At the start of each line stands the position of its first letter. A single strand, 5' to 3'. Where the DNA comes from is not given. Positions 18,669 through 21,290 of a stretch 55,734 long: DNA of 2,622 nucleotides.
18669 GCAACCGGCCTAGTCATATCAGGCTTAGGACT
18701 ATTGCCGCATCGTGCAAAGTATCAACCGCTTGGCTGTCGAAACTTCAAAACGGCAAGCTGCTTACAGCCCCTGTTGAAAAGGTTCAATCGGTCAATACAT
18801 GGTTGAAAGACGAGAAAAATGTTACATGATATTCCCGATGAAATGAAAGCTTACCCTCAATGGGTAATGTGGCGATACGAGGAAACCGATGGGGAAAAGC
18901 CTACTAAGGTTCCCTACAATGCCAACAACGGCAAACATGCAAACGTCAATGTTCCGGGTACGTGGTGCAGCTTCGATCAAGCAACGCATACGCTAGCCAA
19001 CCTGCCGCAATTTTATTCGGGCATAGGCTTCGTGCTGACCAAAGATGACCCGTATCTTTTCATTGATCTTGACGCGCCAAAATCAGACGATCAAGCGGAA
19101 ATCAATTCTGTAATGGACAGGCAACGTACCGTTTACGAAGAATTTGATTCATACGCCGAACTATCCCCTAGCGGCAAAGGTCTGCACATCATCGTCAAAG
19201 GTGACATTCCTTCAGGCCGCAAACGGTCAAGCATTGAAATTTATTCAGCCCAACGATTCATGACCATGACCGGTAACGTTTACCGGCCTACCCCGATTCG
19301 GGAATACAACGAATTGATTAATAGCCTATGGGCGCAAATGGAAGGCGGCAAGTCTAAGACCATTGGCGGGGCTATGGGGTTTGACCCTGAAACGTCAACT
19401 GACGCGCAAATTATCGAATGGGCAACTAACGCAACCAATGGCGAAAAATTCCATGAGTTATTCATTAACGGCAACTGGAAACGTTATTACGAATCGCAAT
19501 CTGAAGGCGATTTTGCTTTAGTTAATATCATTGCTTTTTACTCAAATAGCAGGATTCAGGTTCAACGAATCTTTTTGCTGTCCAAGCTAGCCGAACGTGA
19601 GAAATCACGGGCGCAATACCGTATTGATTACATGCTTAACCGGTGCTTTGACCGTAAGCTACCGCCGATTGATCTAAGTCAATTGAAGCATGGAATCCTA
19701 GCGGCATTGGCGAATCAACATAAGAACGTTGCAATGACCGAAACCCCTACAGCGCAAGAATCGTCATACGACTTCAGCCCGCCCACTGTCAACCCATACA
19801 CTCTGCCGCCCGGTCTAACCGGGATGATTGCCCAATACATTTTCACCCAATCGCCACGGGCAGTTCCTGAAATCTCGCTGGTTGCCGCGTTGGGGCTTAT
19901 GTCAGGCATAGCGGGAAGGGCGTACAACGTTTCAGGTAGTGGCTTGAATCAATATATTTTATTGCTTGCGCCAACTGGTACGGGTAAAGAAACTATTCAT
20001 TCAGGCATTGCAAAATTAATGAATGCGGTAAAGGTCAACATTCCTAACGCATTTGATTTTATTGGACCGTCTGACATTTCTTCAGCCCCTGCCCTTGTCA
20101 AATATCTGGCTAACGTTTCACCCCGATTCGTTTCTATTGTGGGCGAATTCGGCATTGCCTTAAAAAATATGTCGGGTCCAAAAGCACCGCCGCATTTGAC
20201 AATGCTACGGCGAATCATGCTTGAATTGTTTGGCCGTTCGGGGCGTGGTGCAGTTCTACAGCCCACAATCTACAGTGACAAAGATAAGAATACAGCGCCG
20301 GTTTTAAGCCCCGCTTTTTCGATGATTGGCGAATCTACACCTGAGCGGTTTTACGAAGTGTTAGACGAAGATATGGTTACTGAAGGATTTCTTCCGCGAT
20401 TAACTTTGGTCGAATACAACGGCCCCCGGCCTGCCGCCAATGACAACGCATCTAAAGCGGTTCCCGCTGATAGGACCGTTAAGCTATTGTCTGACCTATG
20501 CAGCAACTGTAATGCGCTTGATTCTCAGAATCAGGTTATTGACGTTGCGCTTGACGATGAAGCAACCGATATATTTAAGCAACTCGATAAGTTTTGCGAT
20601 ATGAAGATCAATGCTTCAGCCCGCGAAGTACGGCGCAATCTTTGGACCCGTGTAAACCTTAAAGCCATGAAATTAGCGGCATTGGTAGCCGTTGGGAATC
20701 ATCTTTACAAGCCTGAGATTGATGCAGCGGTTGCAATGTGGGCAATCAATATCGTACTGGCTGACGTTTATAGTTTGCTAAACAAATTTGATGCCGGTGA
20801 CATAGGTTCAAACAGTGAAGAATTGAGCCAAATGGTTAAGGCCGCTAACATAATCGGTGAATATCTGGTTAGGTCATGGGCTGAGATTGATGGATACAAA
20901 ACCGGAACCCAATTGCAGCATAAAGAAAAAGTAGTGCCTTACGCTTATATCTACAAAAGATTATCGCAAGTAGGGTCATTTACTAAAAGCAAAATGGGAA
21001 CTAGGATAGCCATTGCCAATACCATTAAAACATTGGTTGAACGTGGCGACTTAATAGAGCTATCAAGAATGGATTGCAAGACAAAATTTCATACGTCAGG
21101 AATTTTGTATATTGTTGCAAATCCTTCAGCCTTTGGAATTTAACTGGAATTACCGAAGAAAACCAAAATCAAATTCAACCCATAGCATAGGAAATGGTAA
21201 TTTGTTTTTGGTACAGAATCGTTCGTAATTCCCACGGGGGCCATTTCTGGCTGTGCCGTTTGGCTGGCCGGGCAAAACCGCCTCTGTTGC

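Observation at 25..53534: Dispersed, frame-independent 9-mer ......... (19 exact copies): an uptake-sequence-like or Chi-like genomic word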

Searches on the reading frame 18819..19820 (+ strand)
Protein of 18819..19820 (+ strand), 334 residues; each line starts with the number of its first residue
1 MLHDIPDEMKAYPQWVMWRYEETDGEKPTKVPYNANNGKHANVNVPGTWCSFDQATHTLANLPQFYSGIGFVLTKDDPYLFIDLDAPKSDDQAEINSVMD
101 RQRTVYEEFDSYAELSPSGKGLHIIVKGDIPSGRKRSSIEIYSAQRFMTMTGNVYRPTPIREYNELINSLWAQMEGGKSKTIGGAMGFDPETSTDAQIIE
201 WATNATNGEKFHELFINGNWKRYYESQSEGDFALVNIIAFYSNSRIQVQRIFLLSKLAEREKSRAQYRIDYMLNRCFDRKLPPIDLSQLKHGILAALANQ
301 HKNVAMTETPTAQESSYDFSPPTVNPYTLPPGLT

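Call 85: search_solved_structures(query=window:18819-19820:+, max_evalue=0.01, show_alignments=2)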
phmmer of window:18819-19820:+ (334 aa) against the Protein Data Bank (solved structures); distinct sequences matched with E-value up to 0.01: 5.
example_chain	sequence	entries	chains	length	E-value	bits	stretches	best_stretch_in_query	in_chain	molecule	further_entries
7ola_A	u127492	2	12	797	1.7e-31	112.9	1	4-260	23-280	DNA primase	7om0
7rr3_A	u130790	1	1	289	9.1e-29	103.9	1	8-197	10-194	Primase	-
6k9a_A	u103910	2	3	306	1.1e-28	103.7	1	8-196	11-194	Primase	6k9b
6a9w_A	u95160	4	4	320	1.3e-28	103.5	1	8-196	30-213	Primase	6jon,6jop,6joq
7rr4_A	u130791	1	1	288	8.7e-28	100.7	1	8-197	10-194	Primase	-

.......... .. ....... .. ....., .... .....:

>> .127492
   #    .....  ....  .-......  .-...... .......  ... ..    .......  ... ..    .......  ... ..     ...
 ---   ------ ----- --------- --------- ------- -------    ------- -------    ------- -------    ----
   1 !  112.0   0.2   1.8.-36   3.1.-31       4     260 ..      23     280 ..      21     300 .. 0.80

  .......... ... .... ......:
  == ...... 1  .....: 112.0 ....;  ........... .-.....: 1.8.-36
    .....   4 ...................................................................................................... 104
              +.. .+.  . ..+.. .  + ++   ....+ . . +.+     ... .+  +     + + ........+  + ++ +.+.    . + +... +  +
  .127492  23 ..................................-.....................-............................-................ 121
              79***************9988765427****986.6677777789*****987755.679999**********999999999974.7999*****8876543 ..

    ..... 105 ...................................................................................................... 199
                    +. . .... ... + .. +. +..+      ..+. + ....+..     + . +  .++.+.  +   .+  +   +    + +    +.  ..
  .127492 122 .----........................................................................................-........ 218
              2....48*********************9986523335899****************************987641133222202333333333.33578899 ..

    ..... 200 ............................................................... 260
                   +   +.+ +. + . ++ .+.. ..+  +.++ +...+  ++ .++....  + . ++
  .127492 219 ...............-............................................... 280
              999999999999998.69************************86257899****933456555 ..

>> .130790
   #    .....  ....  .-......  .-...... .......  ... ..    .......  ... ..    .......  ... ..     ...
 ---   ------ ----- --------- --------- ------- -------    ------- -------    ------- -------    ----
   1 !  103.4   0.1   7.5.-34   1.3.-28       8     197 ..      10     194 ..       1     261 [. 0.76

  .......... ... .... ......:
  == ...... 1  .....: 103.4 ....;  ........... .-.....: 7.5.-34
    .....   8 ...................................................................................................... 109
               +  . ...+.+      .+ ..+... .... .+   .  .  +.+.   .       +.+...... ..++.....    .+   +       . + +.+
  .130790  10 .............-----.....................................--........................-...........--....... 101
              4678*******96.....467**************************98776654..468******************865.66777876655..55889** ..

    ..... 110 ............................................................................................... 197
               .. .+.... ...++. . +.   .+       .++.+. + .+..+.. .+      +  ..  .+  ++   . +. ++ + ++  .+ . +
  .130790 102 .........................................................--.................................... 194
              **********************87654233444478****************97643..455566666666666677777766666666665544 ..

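Call 92: predict_structure(protein=window:18819-19820:+)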
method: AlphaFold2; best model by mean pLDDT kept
length: 334 residues; sequences in the alignment: 1
mean_pLDDT: 37.8   pTM: 0.27
mean pLDDT of the five models: 37.8, 31.9, 31.0, 30.4, 27.9
residues with pLDDT >= 90: 0; 70-90: 0; 50-70: 42; < 50: 292
segments of 3 or more residues with pLDDT < 50: 1-234, 248-260, 278-281, 299-334
pLDDT, mean of each block of 10 residues (from residue 1): 31 31 33 30 27 36 34 34 41 44 42 38 36 28 28 28 33 32 28 40 37 46 38 48 51 47 53 53 55 51 31 31 33 30
secondary structure, 60 per line:
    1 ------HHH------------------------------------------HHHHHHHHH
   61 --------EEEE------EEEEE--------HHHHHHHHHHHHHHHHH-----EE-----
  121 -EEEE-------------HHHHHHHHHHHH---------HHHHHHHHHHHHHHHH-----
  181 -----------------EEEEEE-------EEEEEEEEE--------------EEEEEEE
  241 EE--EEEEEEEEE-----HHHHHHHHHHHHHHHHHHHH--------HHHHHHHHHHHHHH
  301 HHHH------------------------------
elements in order: H52-60 E69-72 E79-83 H92-108 E122-125 H139-150 H160-175 E198-203 E211-219 E234-242 E245-253 H259-278 H287-304
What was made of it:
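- Tried and rejected: Useless (pLDDT 38, call 92).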

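Call 93: find_homologous_proteins(query=window:18819-19820:+, max_evalue=1e-10)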
Query window:18819-19820:+ (334 aa): 103 proteins with E <= 1e-10 among 637 candidates.
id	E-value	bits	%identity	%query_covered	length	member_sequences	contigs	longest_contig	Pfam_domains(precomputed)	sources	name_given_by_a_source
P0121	3.8e-100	353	50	100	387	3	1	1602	PF22763.2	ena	-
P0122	1.2e-96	342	54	88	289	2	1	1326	PF22763.2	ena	-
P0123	5.4e-88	313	50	99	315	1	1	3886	PF22763.2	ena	-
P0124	9.9e-88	313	52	87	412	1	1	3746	PF22763.2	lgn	-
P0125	2.6e-86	308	48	89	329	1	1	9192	PF22763.2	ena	-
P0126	3.7e-85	304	55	80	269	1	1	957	PF22763.2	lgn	-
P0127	4.3e-82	294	49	89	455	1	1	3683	PF22763.2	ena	-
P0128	2.5e-81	292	53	80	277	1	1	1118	-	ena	-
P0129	4.6e-79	284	48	88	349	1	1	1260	PF22763.2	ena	-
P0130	2.0e-78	282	45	99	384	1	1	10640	PF22763.2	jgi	jgi:primase-polymerase (primpol)-like protein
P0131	2.7e-78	282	54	77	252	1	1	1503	PF22763.2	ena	-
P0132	4.8e-77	278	48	86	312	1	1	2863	PF22763.2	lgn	-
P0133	7.3e-77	277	44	100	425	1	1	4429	PF22763.2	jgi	jgi:hypothetical protein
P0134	3.0e-76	275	46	88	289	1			PF22763.2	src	-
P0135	1.6e-74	269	54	71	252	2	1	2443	-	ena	-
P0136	3.4e-74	268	46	91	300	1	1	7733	PF22763.2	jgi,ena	-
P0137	1.0e-73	267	46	88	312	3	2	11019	PF22763.2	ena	-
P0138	4.8e-73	264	46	88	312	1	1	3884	PF22763.2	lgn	-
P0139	1.9e-72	262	47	84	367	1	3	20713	PF22763.2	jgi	jgi:primase-polymerase (primpol)-like protein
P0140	9.2e-72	260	46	89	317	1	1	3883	PF22763.2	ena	-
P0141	1.1e-70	257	42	96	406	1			PF22763.2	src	-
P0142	1.7e-70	256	45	93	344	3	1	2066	PF22763.2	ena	-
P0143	2.9e-70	255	43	88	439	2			PF22763.2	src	-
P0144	5.1e-70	254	45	89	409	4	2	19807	PF22763.2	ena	-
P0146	1.3e-69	253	45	89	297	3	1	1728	PF22763.2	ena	-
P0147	1.8e-69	253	51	77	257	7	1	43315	PF22763.2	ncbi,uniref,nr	ncbi:hypothetical protein PSV3_00164 [Septimatrevirus PSV32]|uniref:NrS-1 polymerase-like HBD domain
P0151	1.7e-66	243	42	88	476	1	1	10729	PF22763.2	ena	-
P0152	1.9e-64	236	44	85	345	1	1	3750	PF22763.2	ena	-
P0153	2.7e-64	236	44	92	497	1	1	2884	PF22763.2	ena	-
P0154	3.1e-64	235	40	99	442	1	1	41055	PF22763.2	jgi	-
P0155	8.4e-63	231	40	99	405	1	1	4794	PF22763.2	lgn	-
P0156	7.8e-62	227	41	99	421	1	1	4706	PF22763.2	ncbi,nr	ncbi:hypothetical protein KAR91_55150, partial [Candidatus Pacearchaeota archaeon]|nr:hypothetical p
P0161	1.4e-58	217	40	87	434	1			PF22763.2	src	-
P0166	1.0e-55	207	42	85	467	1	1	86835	PF22763.2,PF13481.13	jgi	jgi:hypothetical protein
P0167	4.7e-55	205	42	88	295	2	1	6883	PF22763.2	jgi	jgi:primase-polymerase (primpol)-like protein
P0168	1.1e-54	204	40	87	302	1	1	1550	PF22763.2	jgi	-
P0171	1.6e-52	197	39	89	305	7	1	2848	PF22763.2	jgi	jgi:primase-polymerase (primpol)-like protein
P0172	5.8e-52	195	42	85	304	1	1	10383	PF22763.2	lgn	-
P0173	1.6e-50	190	40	89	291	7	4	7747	PF22763.2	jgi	jgi:primase-polymerase (primpol)-like protein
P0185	9.4e-38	148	37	79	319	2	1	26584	PF22763.2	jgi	jgi:putative DNA primase/helicase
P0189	2.4e-33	134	36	86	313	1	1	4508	PF22763.2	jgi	jgi:primase-polymerase (primpol)-like protein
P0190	2.5e-33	134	34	85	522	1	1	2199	PF22763.2,PF08706.17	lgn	-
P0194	9.7e-30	122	36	81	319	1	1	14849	PF22763.2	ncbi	-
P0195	2.9e-29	120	31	75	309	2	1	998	PF22763.2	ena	-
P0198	1.3e-26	112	34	72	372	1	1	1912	PF22763.2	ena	-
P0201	2.1e-25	108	34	71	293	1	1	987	PF22763.2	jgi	jgi:putative DNA primase/helicase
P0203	3.5e-24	104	34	73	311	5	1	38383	PF22763.2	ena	-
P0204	7.5e-24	103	37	72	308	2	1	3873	PF22763.2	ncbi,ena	-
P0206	2.6e-23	101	33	81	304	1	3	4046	PF22763.2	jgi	jgi:putative DNA primase/helicase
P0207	3.4e-23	101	36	73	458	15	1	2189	PF22763.2,PF08706.17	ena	-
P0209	1.2e-22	99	35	73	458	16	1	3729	PF22763.2,PF08706.17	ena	-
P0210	1.3e-22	99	33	72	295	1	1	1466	PF22763.2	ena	-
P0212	2.0e-22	98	40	49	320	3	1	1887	PF22763.2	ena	-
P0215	8.3e-22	96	42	46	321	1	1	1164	PF22763.2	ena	-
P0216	2.0e-21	95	32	72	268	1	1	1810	PF22763.2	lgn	-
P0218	8.5e-21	93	30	81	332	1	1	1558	PF22763.2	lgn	-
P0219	1.4e-19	89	34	75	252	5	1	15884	PF22763.2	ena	-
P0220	5.6e-15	73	35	52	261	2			PF22763.2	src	-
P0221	5.8e-15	73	30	78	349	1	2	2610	PF22763.2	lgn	-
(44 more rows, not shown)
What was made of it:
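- On Recognition site of an AEP PrimPol with helix-bundle domain (NrS-1 / pRN1 type): Most homologues carry the domain (call 93).
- Homologues carry Pfam PF22763, the NrS-1 helix-bundle domain (call 93).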

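Call 101: predict_structure(alignment_id=A3)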
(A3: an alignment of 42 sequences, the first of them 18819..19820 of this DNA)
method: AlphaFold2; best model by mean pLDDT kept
length: 334 residues; sequences in the alignment: 42
mean_pLDDT: 90.7   pTM: 0.63
mean pLDDT of the five models: 90.7, 90.0, 89.2, 88.3, 87.7
residues with pLDDT >= 90: 269; 70-90: 26; 50-70: 28; < 50: 11
segments of 3 or more residues with pLDDT < 50: 327-329
pLDDT, mean of each block of 10 residues (from residue 1): 98 98 90 98 98 98 98 98 96 96 98 97 98 95 97 98 98 72 71 98 97 98 96 97 97 98 94 89 85 92 70 55 52 48
secondary structure, 60 per line:
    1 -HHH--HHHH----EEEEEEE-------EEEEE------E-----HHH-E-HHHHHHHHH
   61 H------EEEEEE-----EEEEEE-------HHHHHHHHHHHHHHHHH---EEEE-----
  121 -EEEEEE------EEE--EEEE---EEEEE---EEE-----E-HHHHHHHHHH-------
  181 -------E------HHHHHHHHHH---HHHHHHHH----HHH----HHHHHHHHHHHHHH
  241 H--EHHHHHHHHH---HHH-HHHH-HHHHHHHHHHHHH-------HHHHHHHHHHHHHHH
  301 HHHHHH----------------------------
elements in order: H7-10 E15-21 E29-33 H52-61 E68-73 E79-84 H92-108 E112-115 E122-127 E134-136 E139-142 E146-150 E154-156 H164-173 H195-204 H208-215 H227-241 H245-253 H261-264 H266-278 H286-306

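Call 103: fold_search(model_id=the predicted structure, library=pdb)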
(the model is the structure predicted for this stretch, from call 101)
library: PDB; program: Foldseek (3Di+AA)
matches with E <= 10: 314; with E <= 0.001: 8
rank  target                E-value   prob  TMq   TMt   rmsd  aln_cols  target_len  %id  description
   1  6a9w                  2.6e-17  1.00  0.45  0.53  10.7       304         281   28  Structure of the bifunctional DNA primase-polymerase from phage NrS-1 (released 2019-03-13)
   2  6jon                  3.9e-17  1.00  0.44  0.51  11.6       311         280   27  Crystal structures of phage NrS-1 N300-dNTPs-Mg2+ complex provide molecular mechanisms for substrate specificity (released 2019-06-26)
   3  7rr4                  5.1e-17  1.00  0.45  0.54  11.9       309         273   28  Structure of Deep-Sea Phage NrS-1 Primase-Polymerase N300 in complex with magnesium and pyrophosphate (released 2022-01-12)
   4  6jop                  5.1e-17  1.00  0.44  0.52  12.5       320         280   27  Crystal structures of phage NrS-1 N300-dNTPs-Mg2+ complex provide molecular mechanisms for substrate specificity (released 2019-06-26)
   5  7rr3                  6.1e-17  1.00  0.42  0.50  13.5       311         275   28  Structure of Deep-Sea Phage NrS-1 Primase-Polymerase N300 in complex with calcium and ddCTP (released 2022-01-12)
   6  6k9a                  5.1e-16  1.00  0.45  0.53  11.2       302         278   29  The complex of NrS-1 N terminal domain (1-305) with dGTP (released 2020-06-17)
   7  3m1m                  1.4e-07  1.00  0.28  0.29  15.9       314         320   13  Crystal structure of the primase-polymerase from Sulfolobus islandicus (released 2010-06-16)
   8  9aam_MODEL_1_B        2.7e-06  1.00  0.31  0.31  11.3       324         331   12  Integrated Structure of pRN1 DNA Primase in Complex with the First Two Base Pairs  (released 2026-03-25)
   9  3h20                  1.5e-03  0.94  0.25  0.28  19.4       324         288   14  Crystal structure of primase RepB' (released 2009-04-28)
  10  7nqd_A                7.4e-03  0.94  0.24  0.35   7.5       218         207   14  Prim-Pol Domain of CRISPR-associated Prim-Pol (CAPP) from Marinitoga sp. 1137 (released 2022-05-04)
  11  2r9l_B                5.2e-02  0.82  0.23  0.27   7.0       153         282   15  Polymerase Domain from Mycobacterium tuberculosis Ligase D in complex with DNA (released 2008-01-08)
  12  2r9l_A                9.2e-02  0.72  0.23  0.26   7.2       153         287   15  Polymerase Domain from Mycobacterium tuberculosis Ligase D in complex with DNA (released 2008-01-08)
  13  2iry_B                1.4e-01  0.63  0.24  0.27   6.9       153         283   16  Crystal Structure of the Polymerase Domain from Mycobacterium tuberculosis Ligase D with dGTP and Manganese. (released 2007-01-02)
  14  2iry_A                3.4e-01  0.41  0.22  0.25   7.0       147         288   15  Crystal Structure of the Polymerase Domain from Mycobacterium tuberculosis Ligase D with dGTP and Manganese. (released 2007-01-02)
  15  7b8s_C                4.1e-01  0.09  0.14  0.10  10.9       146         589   16  Fusidic acid bound structure of bacterial efflux pump. (released 2021-10-20)
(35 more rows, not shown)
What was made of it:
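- On Recognition site of an AEP PrimPol with helix-bundle domain (NrS-1 / pRN1 type): The AlphaFold model (pLDDT 90.7) has a helical bundle at residues 195-306, and the two-domain model matches NrS-1 N300 (E 3e-17) and pRN1 primase (E 1e-7 and 3e-6) (calls 101, 103).
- The AlphaFold model (pLDDT 90.7) matches NrS-1 N300 (E 3e-17) and the pRN1 primase, including its complex with the first two base pairs (E 3e-6), over both domains (calls 101, 103).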

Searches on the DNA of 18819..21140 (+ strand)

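Call 84: search_dna_similar(query=L124:1-8000:+, collection=phages, mode=near, max_rows=4)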
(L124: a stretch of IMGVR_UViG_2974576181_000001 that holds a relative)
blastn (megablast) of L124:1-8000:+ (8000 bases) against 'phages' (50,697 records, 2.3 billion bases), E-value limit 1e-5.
Records with a match: 62; places in all: 63; records where one place covers at least 80% of the query: 7.
Best place of each record, by identity: >=99% 2; 95-99% 1; 90-95% 3; 80-90% 1; 60-80% 55.
By first word of the organism name: Pseudomonas 47; Rhodobacter 7; Stenotrophomonas 4; Xanthomonas 2; Pseudoxanthomonas 1; Variovorax 1.
By host as written in the record: Pseudomonas aeruginosa 17; Pseudomonas syringae 8; Rhodobacter capsulatus YW1 7; Stenotrophomonas maltophilia D1585 4; Pseudomonas aeruginosa 2081 4; Pseudomonas aeruginosa PAO1 3; Pseudomonas sp. 3; Pseudomonas aeruginosa ATCC 9027 3; and 12 more.
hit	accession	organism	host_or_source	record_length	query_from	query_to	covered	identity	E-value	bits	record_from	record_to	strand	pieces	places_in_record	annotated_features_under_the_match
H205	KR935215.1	Rhodobacter phage RcSpartan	Rhodobacter capsulatus YW1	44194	1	8000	100%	100.0%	0e+0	14774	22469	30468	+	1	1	DNA polymerase | DEAD box helicase | replicative clamp | hypothetical protein (x3) | exonuclease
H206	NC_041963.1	Rhodobacter phage RcSpartan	Rhodobacter capsulatus YW1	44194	1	8000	100%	100.0%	0e+0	14774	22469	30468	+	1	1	DNA polymerase | DNA helicase | DNA polymerase processivity factor | hypothetical protein (x2) | Cas4-domain exonuclease | and 1 other names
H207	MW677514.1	Rhodobacter phage RcHartney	Rhodobacter capsulatus YW1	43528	1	8000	100%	97.8%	0e+0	13810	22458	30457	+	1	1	28: DNA polymerase | 30: helicase | 29: replicative clamp | 27: hypothetical protein | 31: Cas4 family exonuclease | and 2 other names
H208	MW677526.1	Rhodobacter phage RcThunderbird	Rhodobacter capsulatus YW1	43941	67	8000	99%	94.7%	0e+0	12309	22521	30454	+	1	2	28: DNA polymerase | 30: helicase | 29: replicative clamp | 27: hypothetical protein | 31: Cas4 family exonuclease | and 2 other names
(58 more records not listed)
